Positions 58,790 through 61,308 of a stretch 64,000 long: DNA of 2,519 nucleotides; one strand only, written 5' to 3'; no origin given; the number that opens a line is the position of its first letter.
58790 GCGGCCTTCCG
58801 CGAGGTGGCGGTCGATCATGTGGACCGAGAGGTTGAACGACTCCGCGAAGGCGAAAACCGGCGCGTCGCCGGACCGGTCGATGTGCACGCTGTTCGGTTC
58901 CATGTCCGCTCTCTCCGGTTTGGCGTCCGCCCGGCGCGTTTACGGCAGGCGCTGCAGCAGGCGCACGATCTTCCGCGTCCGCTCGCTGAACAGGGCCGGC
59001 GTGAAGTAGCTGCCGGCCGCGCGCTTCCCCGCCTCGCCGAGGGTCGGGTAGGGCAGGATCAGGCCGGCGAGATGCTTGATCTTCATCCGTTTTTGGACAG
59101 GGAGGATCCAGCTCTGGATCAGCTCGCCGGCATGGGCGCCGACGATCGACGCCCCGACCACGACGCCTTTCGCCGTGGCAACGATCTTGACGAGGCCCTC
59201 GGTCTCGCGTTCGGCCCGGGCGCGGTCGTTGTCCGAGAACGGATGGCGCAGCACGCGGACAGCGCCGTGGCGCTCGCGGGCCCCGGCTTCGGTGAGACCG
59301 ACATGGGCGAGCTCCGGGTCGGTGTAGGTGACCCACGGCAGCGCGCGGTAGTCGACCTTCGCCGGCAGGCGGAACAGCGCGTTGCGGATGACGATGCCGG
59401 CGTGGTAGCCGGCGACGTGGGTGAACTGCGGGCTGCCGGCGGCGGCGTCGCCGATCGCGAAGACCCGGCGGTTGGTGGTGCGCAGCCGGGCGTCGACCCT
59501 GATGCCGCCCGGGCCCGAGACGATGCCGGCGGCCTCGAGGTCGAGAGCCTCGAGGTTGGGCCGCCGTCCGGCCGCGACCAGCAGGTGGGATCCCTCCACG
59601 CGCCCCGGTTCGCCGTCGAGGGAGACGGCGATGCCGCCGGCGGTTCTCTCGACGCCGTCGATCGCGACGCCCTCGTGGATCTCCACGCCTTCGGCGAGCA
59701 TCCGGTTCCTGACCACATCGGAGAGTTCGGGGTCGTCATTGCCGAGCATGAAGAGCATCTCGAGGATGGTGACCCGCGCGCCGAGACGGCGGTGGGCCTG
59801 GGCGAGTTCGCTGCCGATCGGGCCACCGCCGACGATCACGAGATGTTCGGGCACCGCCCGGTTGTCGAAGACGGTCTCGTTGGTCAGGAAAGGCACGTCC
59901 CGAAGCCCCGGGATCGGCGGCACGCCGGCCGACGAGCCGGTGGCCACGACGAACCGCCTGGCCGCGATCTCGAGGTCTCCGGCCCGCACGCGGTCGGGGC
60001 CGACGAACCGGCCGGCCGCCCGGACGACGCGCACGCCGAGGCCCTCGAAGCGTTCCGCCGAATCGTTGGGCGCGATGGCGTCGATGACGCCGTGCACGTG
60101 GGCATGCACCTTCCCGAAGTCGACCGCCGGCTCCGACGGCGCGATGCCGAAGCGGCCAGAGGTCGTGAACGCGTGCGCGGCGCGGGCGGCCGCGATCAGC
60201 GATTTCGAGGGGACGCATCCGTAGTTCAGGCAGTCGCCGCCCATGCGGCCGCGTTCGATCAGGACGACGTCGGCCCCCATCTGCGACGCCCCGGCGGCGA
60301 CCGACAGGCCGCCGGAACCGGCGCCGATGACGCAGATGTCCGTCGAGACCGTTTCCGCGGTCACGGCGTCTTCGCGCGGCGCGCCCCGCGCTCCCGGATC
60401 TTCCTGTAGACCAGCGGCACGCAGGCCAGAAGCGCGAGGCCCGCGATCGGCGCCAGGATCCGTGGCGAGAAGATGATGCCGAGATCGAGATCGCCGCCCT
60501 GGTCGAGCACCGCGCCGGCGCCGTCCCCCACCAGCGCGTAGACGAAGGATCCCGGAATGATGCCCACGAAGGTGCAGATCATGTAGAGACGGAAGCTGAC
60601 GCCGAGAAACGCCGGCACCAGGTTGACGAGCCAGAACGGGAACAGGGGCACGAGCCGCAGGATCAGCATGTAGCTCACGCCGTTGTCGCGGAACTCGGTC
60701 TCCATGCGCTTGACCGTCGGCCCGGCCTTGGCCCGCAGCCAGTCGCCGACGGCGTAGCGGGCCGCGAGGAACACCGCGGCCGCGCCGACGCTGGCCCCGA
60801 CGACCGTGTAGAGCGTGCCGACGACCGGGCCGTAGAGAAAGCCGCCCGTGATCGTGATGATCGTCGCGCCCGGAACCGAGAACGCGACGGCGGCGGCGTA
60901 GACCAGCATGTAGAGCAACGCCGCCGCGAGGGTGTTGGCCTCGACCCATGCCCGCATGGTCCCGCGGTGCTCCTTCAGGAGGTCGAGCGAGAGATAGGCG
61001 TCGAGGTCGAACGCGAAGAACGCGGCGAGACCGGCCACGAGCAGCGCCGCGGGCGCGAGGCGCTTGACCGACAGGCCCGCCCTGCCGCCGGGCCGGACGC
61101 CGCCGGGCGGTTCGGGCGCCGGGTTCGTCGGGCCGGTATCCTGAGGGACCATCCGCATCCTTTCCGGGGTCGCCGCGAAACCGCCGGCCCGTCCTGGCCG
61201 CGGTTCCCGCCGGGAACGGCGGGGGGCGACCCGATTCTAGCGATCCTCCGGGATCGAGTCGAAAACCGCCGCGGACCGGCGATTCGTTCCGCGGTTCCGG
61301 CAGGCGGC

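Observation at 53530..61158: Seven-gene translationally coupled operon (DedA, FAD disulfide oxidoreductase, aryl-CoA ligase, amidase, methylisocitrate-lyase-like, glutaredoxin-domain, VOC) with no obvious known pathway.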

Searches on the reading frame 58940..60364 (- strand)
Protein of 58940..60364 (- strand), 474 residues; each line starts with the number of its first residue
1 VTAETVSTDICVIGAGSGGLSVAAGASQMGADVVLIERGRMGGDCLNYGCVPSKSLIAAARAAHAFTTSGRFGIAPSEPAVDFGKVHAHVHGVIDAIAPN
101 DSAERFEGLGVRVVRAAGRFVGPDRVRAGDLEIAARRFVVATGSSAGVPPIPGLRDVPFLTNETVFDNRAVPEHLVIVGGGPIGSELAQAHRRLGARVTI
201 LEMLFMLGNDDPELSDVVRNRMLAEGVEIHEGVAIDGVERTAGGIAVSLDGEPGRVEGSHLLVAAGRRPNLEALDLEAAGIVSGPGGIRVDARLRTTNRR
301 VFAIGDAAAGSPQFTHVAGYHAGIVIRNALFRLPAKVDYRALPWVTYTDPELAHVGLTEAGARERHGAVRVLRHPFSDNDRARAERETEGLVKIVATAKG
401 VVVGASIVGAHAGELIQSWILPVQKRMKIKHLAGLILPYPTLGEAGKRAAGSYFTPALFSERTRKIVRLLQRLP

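Call 4: search_protein_families(library=pfam, proteins=[window:58940-60364:-], max_evalue=0.01)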
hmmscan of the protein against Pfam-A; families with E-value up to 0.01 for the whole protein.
window:58940-60364:- (474 aa): 14 families
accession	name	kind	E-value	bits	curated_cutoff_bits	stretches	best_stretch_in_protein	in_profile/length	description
PF07992.20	Pyr_redox_2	-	9.3e-56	189.8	26.1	1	9-321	2-290/291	Pyridine nucleotide-disulphide oxidoreductase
PF02852.28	Pyr_redox_dim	-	5.6e-28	97.8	25.3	1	343-449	2-109/110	Pyridine nucleotide-disulphide oxidoreductase, dimerisation domain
PF00070.33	Pyr_redox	-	4.9e-15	56.2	22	1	174-244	1-72/82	Pyridine nucleotide-disulphide oxidoreductase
PF13738.12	Pyr_redox_3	-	2.9e-09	37.1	30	2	131-275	121-275/305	Pyridine nucleotide-disulphide oxidoreductase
PF13450.12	NAD_binding_8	-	7.4e-09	36.2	21.9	1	12-70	1-56/68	NAD(P)-binding Rossmann-like domain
PF01134.28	GIDA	-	8.3e-08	32.1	22.1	1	9-61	1-51/391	Glucose inhibited division protein A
PF12831.13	FAD_oxidored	-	9.6e-07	28.9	27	1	9-43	1-36/416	FAD dependent oxidoreductase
PF01262.27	AlaDh_PNT_C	-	3.9e-06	26.9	23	0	172-203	28-59/214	Alanine dehydrogenase/PNT, C-terminal domain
PF03486.20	HI0933_like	-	3.9e-06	26.9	50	0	9-41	2-34/244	HI0933-like protein Rossmann domain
PF01266.30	DAO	-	3.3e-05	24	27.9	1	9-42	1-35/353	FAD dependent oxidoreductase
PF01494.25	FAD_binding_3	-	0.00067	19.4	22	0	8-39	2-33/349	FAD binding domain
PF01946.23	Thi4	-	0.0007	19.3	26.2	0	4-43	14-55/235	Thi4 family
PF02826.25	2-Hacid_dh_C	-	0.0024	17.7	25.1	0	173-201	37-65/178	D-isomer specific 2-hydroxyacid dehydrogenase, NAD binding domain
PF13478.12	XdhC_C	-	0.0035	18.3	29.7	0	175-202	1-28/125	XdhC Rossmann domain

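Call 5: search_protein_families(library=ncbifam, proteins=[window:58940-60364:-], max_evalue=0.01)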
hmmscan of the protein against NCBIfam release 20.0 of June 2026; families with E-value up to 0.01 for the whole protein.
window:58940-60364:- (474 aa): 76 families (the best 25 are shown)
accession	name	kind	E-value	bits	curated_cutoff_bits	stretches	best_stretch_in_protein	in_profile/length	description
NF004991.0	PRK06370.1-3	subfamily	5.5e-132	440.9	620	1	9-471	37-504/509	FAD-containing oxidoreductase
TIGR02053.1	MerA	equivalog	3e-110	369.4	454.45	1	9-453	2-453/465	mercury(II) reductase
TIGR01350.1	lipoamide_DH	equivalog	6e-99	331.8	408.8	1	8-454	2-455/461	dihydrolipoyl dehydrogenase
NF004992.0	PRK06370.1-4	equivalog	2.1e-92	309.9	629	1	8-444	5-446/459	FAD-containing oxidoreductase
NF010311.1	PRK13748.1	subfamily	5.5e-85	286.3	600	1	6-452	96-547/560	mercury(II) reductase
NF004947.0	PRK06292.2-5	equivalog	5.8e-83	279.3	592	1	8-463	4-468/474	dihydrolipoyl dehydrogenase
NF005884.0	PRK07846.1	equivalog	1.2e-79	268.1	501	1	9-433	5-430/454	mycothione reductase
NF004946.0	PRK06292.2-4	subfamily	1.7e-79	267.9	634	1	8-449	4-466/487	dihydrolipoyl dehydrogenase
NF004990.0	PRK06370.1-1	equivalog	5.1e-76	256.2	842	1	8-419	5-421/459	FAD-containing oxidoreductase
NF004776.0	PRK06116.1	equivalog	1.8e-71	241.5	480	1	8-423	5-423/450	glutathione-disulfide reductase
TIGR03452.1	mycothione_red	equivalog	3.4e-69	233.9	635.65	1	9-433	4-431/452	mycothione reductase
NF004943.0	PRK06292.2-1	equivalog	1.7e-68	231.5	432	1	7-452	3-454/456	dihydrolipoyl dehydrogenase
NF005883.0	PRK07845.1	equivalog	1.4e-67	228.7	479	1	8-445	3-451/466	NAD(P)H-quinone dehydrogenase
NF004939.0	PRK06292.1-1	equivalog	4.5e-67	226.7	435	1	5-444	3-449/476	dihydrolipoyl dehydrogenase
TIGR01424.1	gluta_reduc_2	equivalog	5.8e-60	203.1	606.05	1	9-422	4-418/446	glutathione-disulfide reductase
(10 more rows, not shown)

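Call 43: search_solved_structures(query=window:58940-60364:-, max_evalue=1e-60)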
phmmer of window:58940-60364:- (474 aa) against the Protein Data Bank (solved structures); distinct sequences matched with E-value up to 1e-60: 6.
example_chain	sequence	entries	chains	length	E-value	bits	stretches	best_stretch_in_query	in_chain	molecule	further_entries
5x1y_B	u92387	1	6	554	1.5e-77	264.6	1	8-452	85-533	Mercuric reductase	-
4k8d_A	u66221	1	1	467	1.4e-68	235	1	9-453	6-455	Mercuric reductase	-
1zk7_A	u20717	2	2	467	1.5e-68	234.9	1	9-453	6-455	Mercuric reductase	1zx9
1ebd_A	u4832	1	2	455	1.7e-67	231.4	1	6-450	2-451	DIHYDROLIPOAMIDE DEHYDROGENASE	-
4k7z_A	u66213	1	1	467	1.2e-65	225.3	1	9-453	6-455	Mercuric reductase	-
2eq6_A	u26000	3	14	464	3.1e-65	223.9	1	8-457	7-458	Pyruvate dehydrogenase complex, dihydrolipoamide dehydrogenase E3 component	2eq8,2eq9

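Call 61: find_homologous_proteins(query=window:58940-60364:-, max_evalue=1e-40)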
Query window:58940-60364:- (474 aa): 8000 proteins with E <= 1e-40 among 8000 candidates; the best 120 are listed.
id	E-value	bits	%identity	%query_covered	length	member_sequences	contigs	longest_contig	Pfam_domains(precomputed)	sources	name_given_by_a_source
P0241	0.0e+0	1031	100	100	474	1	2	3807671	PF13450.13,PF02852.29,PF07992.21,PF00070.34,PF13738.13,PF03486.21,PF01262.28,PF01134.29,PF12831.14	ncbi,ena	-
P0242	1.5e-272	922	90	100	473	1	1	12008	PF13450.13,PF02852.29,PF07992.21,PF00070.34,PF13738.13,PF03486.21,PF01262.28,PF01134.29,PF12831.14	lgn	-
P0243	4.7e-231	786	75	99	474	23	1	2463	PF13450.13,PF02852.29,PF07992.21,PF00070.34,PF13738.13,PF03486.21,PF01134.29,PF12831.14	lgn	-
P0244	2.5e-224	763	72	100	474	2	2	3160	PF13450.13,PF02852.29,PF07992.21,PF00070.34,PF13738.13,PF03486.21,PF01262.28,PF01134.29,PF12831.14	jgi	-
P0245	3.0e-224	763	73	100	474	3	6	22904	PF13450.13,PF02852.29,PF07992.21,PF00070.34,PF13738.13,PF01262.28,PF01134.29,PF12831.14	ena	-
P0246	3.8e-223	759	74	99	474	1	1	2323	PF01266.31,PF13450.13,PF13478.13,PF02852.29,PF07992.21,PF00070.34,PF13738.13,PF01134.29,PF12831.14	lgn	-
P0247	4.3e-223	759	72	100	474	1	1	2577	PF13450.13,PF02852.29,PF07992.21,PF00070.34,PF13738.13,PF01262.28,PF01134.29,PF12831.14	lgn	-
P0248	6.0e-223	759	72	99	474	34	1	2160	PF01266.31,PF13450.13,PF02852.29,PF07992.21,PF00070.34,PF13738.13,PF01262.28,PF01134.29,PF12831.14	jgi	jgi:pyruvate/2-oxoglutarate dehydrogenase complex dihydrolipoamide dehydrogenase (E3) component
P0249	1.2e-222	758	72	99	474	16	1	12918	PF13450.13,PF02852.29,PF07992.21,PF00070.34,PF13738.13,PF03486.21,PF01262.28,PF01134.29,PF12831.14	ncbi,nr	ncbi:MAG: FAD-dependent oxidoreductase [Rhodospirillaceae bacterium]|nr:FAD-dependent oxidoreductase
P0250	2.9e-222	757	73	99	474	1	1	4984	PF13450.13,PF02852.29,PF07992.21,PF00070.34,PF13738.13,PF03486.21,PF01134.29,PF12831.14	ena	-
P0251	3.2e-222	756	72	100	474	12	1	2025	PF13450.13,PF02852.29,PF07992.21,PF00070.34,PF13738.13,PF01262.28,PF01134.29,PF12831.14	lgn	-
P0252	5.3e-222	756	72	99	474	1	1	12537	PF13450.13,PF02852.29,PF07992.21,PF00070.34,PF13738.13,PF01134.29,PF12831.14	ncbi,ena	-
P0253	8.5e-222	755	72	99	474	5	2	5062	PF13450.13,PF02852.29,PF07992.21,PF00070.34,PF13738.13,PF03486.21,PF01262.28,PF01134.29,PF12831.14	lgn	-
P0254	9.5e-222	755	71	100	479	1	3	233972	PF01266.31,PF13450.13,PF02852.29,PF07992.21,PF00070.34,PF13738.13,PF01262.28,PF01134.29,PF12831.14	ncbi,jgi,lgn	ncbi:MAG: pyruvate/2-oxoglutarate dehydrogenase complex dihydrolipoamide dehydrogenase (E3) componen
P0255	1.0e-221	755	71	95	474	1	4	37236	PF13450.13,PF02852.29,PF07992.21,PF00070.34,PF13738.13,PF03486.21,PF01262.28,PF01134.29,PF12831.14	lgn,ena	-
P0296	7.1e-209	712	69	99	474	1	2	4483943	PF01266.31,PF13450.13,PF02852.29,PF07992.21,PF00070.34,PF13738.13,PF03486.21,PF01134.29,PF12831.14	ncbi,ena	-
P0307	4.7e-205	700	68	99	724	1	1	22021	PF01266.31,PF13450.13,PF02852.29,PF07992.21,PF09335.17,PF00070.34,PF13738.13,PF03486.21,PF01134.29,PF12831.14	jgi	jgi:pyruvate/2-oxoglutarate dehydrogenase complex dihydrolipoamide dehydrogenase (E3) component/unch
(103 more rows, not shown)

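Call 62: find_encoding_contigs(protein=P0241, flank=10000, max_places=2)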
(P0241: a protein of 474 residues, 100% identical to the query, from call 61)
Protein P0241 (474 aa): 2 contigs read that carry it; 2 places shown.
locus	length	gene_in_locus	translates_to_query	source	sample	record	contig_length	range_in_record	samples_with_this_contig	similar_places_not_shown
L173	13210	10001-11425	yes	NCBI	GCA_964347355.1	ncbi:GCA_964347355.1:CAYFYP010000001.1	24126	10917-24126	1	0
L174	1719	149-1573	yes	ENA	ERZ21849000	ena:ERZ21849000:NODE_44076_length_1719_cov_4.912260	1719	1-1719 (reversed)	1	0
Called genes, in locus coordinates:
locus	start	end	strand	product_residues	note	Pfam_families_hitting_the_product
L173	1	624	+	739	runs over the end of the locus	PF19335:HMBD, PF00122:E1-E2_ATPase, PF00702:Hydrolase, PF08282:Hydrolase_3 (faint)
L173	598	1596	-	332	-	-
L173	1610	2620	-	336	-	-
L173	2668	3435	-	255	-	PF01618:MotA_ExbB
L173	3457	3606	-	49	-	-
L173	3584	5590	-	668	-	PF13620:CarboxypepD_reg (faint), PF08308:PEGA (faint), PF03781:FGE-sulfatase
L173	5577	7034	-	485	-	-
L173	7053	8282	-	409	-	-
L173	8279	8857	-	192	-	-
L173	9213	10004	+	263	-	PF09335:VTT_dom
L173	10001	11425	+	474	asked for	PF01134:GIDA (faint), PF01262:AlaDh_PNT_C (faint), PF03486:HI0933_like (faint), PF07992:Pyr_redox_2, PF12831:FAD_oxidored (faint), PF13450:NAD_binding_8 (faint), PF00070:Pyr_redox, PF02852:Pyr_redox_dim, +1 more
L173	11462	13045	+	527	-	PF00501:AMP-binding, PF13193:AMP-binding_C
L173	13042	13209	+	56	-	?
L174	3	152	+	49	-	?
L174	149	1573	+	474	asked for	PF01134:GIDA (faint), PF01262:AlaDh_PNT_C (faint), PF03486:HI0933_like (faint), PF07992:Pyr_redox_2, PF12831:FAD_oxidored (faint), PF13450:NAD_binding_8 (faint), PF00070:Pyr_redox, PF02852:Pyr_redox_dim, +1 more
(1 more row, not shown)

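Call 63: find_encoding_contigs(protein=P0296, flank=6000, max_places=1)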
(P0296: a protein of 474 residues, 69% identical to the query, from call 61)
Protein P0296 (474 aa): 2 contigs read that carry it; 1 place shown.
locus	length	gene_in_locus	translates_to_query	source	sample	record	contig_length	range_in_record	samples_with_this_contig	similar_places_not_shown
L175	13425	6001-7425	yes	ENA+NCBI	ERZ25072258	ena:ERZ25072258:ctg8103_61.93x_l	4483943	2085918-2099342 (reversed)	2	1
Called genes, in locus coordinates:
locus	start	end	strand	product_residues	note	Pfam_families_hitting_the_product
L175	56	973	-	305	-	PF00696:AA_kinase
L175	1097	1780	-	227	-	PF00009:GTP_EFTU (faint), PF03193:RsgA_GTPase (faint), PF01926:MMR_HSR1, PF02421:FeoB_N (weak)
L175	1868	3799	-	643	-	PF14849:YidC_periplas, PF02096:60KD_IMP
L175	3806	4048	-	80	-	PF01809:YidD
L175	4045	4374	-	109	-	PF00825:Ribonuclease_P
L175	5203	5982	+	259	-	PF09335:VTT_dom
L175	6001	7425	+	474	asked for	PF01134:GIDA (weak), PF01266:DAO (faint), PF03486:HI0933_like (faint), PF07992:Pyr_redox_2, PF12831:FAD_oxidored (faint), PF13738:Pyr_redox_3 (weak), PF00070:Pyr_redox, PF02852:Pyr_redox_dim, +1 more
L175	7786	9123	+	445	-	PF03372:Exo_endo_phos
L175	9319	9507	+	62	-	-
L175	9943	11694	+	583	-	PF02776:TPP_enzyme_N, PF00205:TPP_enzyme_M, PF02775:TPP_enzyme_C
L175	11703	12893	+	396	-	PF00501:AMP-binding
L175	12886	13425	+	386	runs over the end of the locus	PF21948:LplA-B_cat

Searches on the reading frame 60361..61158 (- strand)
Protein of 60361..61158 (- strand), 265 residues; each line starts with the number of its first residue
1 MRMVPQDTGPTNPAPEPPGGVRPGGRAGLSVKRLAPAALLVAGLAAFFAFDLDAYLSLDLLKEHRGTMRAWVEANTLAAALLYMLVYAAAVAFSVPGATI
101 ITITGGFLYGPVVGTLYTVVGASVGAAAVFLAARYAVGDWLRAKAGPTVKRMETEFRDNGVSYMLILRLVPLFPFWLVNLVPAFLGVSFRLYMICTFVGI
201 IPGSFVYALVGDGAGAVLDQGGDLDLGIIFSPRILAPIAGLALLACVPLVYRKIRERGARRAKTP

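Call 4: search_protein_families(library=pfam, proteins=[window:60361-61158:-], max_evalue=0.01)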
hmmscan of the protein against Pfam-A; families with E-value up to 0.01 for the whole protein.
window:60361-61158:- (265 aa): 1 family
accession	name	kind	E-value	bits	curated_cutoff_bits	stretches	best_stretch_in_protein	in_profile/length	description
PF09335.16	VTT_dom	-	5.3e-24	85.5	33.9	1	98-212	3-122/123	VTT domain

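Call 5: search_protein_families(library=ncbifam, proteins=[window:60361-61158:-], max_evalue=0.01)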
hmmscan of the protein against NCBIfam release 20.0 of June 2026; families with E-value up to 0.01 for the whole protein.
window:60361-61158:- (265 aa): 0 families
